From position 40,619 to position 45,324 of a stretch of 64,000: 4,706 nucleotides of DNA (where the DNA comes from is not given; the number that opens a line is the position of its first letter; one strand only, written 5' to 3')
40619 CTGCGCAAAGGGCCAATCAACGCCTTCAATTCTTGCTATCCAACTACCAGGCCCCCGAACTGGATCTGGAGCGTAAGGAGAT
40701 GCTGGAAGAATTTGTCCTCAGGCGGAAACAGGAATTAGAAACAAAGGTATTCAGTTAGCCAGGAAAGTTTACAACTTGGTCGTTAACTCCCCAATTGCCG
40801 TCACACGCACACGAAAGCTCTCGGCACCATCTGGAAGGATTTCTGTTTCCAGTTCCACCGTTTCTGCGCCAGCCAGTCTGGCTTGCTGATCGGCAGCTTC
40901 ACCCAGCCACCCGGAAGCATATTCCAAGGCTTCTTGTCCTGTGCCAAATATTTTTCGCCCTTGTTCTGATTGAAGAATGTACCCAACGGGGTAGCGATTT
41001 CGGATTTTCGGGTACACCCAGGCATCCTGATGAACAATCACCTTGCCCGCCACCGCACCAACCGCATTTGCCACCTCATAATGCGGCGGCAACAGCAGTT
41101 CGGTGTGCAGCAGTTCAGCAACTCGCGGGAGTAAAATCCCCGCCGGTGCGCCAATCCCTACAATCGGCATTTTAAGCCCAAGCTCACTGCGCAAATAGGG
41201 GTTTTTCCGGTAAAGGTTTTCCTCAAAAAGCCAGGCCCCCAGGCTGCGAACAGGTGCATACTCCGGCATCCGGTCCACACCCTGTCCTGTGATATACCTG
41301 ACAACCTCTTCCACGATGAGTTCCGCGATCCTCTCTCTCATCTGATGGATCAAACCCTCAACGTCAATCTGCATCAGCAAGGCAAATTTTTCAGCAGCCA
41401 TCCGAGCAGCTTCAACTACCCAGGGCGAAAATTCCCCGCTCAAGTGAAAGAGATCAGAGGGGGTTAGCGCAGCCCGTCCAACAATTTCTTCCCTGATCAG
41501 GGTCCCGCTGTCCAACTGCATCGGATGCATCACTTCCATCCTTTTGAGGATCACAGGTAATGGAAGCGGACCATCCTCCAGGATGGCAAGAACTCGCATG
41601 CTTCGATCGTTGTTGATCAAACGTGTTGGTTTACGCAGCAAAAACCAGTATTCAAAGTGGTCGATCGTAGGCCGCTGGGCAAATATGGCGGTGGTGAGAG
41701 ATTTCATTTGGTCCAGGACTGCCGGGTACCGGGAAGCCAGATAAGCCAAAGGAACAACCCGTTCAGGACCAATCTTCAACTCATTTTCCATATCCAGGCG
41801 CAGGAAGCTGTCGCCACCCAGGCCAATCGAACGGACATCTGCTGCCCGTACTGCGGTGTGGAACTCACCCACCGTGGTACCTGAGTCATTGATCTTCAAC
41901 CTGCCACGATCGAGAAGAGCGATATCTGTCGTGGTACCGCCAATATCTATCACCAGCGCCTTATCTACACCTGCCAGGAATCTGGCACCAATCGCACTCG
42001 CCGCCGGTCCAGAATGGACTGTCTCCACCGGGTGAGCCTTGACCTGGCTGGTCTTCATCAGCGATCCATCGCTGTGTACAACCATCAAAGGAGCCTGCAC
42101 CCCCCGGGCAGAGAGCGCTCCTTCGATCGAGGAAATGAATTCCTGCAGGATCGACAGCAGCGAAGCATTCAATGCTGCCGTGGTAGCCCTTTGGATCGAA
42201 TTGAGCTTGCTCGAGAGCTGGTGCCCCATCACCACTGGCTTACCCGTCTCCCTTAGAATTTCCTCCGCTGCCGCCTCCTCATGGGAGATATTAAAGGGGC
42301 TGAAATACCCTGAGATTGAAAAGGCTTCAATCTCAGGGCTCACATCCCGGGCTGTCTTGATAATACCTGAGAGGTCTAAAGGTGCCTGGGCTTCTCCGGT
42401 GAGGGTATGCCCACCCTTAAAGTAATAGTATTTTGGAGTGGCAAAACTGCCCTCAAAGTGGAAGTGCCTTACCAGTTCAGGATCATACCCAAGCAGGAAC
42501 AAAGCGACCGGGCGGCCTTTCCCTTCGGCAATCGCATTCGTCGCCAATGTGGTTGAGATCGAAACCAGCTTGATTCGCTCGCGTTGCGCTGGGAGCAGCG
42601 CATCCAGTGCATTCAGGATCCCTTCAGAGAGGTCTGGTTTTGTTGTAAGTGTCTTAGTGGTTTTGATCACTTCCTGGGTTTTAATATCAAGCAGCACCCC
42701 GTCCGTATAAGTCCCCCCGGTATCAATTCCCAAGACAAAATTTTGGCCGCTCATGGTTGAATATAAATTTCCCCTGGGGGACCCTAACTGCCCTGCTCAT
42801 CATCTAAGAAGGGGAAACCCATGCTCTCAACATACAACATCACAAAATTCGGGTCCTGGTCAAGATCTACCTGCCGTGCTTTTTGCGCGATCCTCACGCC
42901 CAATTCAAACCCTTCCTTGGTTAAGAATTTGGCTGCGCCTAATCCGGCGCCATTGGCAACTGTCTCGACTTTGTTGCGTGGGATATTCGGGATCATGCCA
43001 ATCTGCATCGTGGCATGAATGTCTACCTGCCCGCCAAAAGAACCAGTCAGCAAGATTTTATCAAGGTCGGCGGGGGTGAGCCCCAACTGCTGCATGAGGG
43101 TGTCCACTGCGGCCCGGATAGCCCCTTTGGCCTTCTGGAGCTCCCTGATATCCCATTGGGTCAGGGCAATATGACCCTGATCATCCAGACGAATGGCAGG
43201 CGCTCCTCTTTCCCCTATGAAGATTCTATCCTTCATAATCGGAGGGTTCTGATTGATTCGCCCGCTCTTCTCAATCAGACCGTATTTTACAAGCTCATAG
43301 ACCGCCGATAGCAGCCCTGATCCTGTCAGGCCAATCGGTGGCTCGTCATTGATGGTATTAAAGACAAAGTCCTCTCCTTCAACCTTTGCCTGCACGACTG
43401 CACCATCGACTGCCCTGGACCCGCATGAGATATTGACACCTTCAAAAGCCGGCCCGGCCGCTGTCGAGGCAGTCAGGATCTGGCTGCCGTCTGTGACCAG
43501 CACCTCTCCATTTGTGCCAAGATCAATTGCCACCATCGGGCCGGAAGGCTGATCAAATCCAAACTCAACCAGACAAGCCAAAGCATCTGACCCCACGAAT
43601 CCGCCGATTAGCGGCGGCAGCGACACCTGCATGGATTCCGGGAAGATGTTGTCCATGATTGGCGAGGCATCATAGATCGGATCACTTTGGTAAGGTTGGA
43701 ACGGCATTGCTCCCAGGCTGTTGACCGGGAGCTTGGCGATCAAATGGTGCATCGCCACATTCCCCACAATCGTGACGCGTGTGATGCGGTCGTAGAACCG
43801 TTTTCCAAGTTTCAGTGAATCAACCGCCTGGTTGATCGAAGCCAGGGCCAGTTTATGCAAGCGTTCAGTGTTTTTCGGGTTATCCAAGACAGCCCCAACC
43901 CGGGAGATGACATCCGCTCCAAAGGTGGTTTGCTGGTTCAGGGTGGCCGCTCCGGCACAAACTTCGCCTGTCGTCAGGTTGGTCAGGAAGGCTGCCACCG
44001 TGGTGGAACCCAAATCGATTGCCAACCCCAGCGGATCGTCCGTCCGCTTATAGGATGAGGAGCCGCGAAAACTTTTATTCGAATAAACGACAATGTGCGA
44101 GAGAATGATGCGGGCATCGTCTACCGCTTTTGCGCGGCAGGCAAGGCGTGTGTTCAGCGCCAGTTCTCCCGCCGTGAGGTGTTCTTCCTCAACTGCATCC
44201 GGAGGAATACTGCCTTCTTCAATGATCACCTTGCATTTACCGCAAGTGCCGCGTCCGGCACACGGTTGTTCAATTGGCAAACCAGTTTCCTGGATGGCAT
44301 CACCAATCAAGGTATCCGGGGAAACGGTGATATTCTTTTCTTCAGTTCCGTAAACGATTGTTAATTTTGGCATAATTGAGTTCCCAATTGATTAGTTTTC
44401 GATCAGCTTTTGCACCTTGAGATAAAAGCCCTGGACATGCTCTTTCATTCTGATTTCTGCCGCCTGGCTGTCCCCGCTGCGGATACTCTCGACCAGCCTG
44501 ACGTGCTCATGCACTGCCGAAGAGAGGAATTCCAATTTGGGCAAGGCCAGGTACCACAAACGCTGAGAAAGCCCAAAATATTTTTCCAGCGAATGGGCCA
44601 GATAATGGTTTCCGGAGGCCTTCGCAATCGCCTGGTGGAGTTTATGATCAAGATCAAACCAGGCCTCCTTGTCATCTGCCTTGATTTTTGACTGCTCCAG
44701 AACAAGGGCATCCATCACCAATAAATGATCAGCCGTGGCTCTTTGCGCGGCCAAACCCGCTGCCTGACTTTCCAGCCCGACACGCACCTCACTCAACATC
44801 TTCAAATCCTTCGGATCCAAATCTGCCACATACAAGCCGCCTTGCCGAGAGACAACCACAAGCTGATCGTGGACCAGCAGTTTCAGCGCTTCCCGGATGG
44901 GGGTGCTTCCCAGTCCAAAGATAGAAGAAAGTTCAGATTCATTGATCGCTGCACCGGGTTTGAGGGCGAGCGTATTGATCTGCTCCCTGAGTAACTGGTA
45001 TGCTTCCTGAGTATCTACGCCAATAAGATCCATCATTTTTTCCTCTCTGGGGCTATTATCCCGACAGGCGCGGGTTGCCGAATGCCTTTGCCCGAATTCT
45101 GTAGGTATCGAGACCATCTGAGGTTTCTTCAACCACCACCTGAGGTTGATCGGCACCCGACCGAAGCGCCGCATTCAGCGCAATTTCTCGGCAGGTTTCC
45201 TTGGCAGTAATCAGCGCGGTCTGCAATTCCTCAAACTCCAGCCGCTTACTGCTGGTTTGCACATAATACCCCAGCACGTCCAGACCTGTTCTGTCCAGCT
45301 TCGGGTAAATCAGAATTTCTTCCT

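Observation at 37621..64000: Corrinoid methyl-transfer island with six divergent non-Pyl MttB paralogs sharing one MT2, one activase and two corrinoid carriers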

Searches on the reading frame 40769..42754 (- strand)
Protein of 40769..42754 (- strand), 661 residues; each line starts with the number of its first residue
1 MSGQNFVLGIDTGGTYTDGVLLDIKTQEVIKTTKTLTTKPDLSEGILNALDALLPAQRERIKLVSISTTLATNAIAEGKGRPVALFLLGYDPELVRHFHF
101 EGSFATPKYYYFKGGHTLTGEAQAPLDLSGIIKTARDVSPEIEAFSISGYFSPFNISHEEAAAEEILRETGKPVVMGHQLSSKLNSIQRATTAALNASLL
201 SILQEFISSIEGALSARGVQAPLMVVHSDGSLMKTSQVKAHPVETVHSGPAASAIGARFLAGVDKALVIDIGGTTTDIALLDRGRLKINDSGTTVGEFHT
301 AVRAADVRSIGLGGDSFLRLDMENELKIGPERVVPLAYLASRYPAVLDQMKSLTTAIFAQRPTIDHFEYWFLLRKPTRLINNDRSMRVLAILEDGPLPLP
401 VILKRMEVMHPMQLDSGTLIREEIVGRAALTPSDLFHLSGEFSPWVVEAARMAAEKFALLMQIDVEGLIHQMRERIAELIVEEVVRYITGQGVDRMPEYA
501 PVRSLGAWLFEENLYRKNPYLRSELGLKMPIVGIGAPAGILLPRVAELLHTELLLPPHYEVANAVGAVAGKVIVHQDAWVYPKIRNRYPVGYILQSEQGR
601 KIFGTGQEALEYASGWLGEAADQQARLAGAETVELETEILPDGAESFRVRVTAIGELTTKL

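Call 3: search_protein_families(library=pfam, proteins=[window:40769-42754:-])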
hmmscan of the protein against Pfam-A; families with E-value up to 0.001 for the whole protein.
window:40769-42754:- (661 aa): 3 families
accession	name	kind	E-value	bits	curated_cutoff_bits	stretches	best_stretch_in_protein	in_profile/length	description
PF01968.24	Hydantoinase_A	-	8.3e-32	111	22.9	1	189-331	1-145/291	Hydantoinase/oxoprolinase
PF05378.19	Hydant_A_N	-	2.5e-31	109.2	25.2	1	8-169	2-174/176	Hydantoinase/oxoprolinase N-terminal region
PF13941.12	MutL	-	1e-07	31.6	27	0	8-69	2-60/450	MutL protein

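Call 12: search_protein_families(library=ncbifam, proteins=[window:40769-42754:-], max_evalue=0.00001)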
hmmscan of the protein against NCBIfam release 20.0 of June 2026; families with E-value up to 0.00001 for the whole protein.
window:40769-42754:- (661 aa): 4 families
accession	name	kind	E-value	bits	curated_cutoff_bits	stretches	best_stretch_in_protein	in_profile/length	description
NF050156.1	CapLactmsAlpCapA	equivalog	1.4e-26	93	1000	1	120-331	135-350/689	caprolactamase subunit alpha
NF042975.2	AcphenoCarb_ApcC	equivalog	2.2e-18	65.8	1500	1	146-332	175-368/733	acetophenone carboxylase subunit gamma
NF042960.1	AcphenoCarb_ApcA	equivalog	2.2e-12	46.1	1250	1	173-332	175-334/658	acetophenone carboxylase subunit alpha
NF040745.1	accessory_GlmL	equivalog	9.7e-09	34.5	475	0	8-63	2-58/459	methylaspartate mutase accessory protein GlmL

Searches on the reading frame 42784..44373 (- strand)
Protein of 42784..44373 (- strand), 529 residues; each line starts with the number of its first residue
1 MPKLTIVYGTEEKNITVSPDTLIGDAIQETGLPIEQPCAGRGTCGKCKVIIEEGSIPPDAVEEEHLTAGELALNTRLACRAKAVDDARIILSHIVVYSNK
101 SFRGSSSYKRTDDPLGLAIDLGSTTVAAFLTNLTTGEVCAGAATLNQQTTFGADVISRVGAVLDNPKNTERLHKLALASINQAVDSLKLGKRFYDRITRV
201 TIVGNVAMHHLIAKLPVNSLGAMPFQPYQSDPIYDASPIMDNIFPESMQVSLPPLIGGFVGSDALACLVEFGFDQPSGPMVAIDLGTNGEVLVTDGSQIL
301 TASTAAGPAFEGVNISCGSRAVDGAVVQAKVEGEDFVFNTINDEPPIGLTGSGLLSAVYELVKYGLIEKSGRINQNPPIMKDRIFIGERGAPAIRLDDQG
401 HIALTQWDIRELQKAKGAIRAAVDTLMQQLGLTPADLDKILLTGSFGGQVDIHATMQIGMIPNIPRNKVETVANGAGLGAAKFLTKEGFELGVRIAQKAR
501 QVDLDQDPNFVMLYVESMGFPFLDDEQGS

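Call 3: search_protein_families(library=pfam, proteins=[window:42784-44373:-])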
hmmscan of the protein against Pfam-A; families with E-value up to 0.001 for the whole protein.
window:42784-44373:- (529 aa): 4 families
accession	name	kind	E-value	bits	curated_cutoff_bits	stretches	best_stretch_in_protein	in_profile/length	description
PF14574.11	RACo_C_ter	-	5.2e-63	213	27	1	280-523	3-252/261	C-terminal domain of RACo the ASKHA domain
PF17651.6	Raco_middle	-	7.5e-37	126.9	26.8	1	115-274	1-161/163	RACo middle region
PF00111.32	Fer2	-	2.4e-09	37.4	21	1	13-83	8-76/77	2Fe-2S iron-sulfur cluster binding domain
PF01869.26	BcrAD_BadFG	-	0.00071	19.6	31.5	0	410-481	35-102/271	BadF/BadG/BcrA/BcrD ATPase family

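Call 36: search_protein_families(library=ncbifam, proteins=[window:42784-44373:-], max_evalue=1e-10)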
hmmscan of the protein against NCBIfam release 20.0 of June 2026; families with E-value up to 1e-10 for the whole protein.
window:42784-44373:- (529 aa): 2 families
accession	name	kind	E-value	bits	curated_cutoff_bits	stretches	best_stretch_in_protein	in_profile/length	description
NF040756.1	corr_regen_AcsV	exception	2.5e-84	283.9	800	2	114-521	209-624/632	corrinoid activation/regeneration protein AcsV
TIGR04270.1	Rama_corrin_act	subfamily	4.9e-38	130.8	500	2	116-337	2-226/534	methylamine methyltransferase corrinoid protein reductive activase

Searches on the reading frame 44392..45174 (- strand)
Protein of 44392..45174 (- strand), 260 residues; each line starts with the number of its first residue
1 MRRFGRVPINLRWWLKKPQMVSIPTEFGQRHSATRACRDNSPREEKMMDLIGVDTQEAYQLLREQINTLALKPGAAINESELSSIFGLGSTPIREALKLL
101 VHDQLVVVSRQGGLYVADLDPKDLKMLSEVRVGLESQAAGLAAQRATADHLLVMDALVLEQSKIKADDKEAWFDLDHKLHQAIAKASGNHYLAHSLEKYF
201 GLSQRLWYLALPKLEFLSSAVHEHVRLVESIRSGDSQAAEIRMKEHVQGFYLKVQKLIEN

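Call 3: search_protein_families(library=pfam, proteins=[window:44392-45174:-])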
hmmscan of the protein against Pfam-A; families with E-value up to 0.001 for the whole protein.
window:44392-45174:- (260 aa): 3 families
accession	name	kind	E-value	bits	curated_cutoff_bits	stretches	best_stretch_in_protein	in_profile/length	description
PF07729.17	FCD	-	2e-28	99.8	24.3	1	127-248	2-124/125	FCD domain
PF00392.27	GntR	-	8.3e-15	54.6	27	1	56-116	3-64/64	Bacterial regulatory proteins, gntR family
PF14502.12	HTH_41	-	0.0005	19.9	25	0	80-112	10-42/48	Helix-turn-helix domain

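Call 36: search_protein_families(library=ncbifam, proteins=[window:44392-45174:-], max_evalue=1e-10)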
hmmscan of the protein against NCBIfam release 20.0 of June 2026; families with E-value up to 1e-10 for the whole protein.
window:44392-45174:- (260 aa): 4 families
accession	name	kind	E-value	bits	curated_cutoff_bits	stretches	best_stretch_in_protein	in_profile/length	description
TIGR03338.1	phnR_burk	equivalog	1.2e-19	70.7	271.5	1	62-248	20-207/212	phosphonate utilization associated transcriptional regulator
NF008576.0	PRK11534.1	equivalog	2.8e-18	66.4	218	1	56-247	10-210/225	DNA-binding transcriptional regulator CsiR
NF003011.0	PRK03837.1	subfamily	2.6e-16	59.9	260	1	120-248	100-227/241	transcriptional regulator NanR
NF008504.0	PRK11414.1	equivalog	2.3e-11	43.8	225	1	56-245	14-206/221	GntR family transcriptional regulator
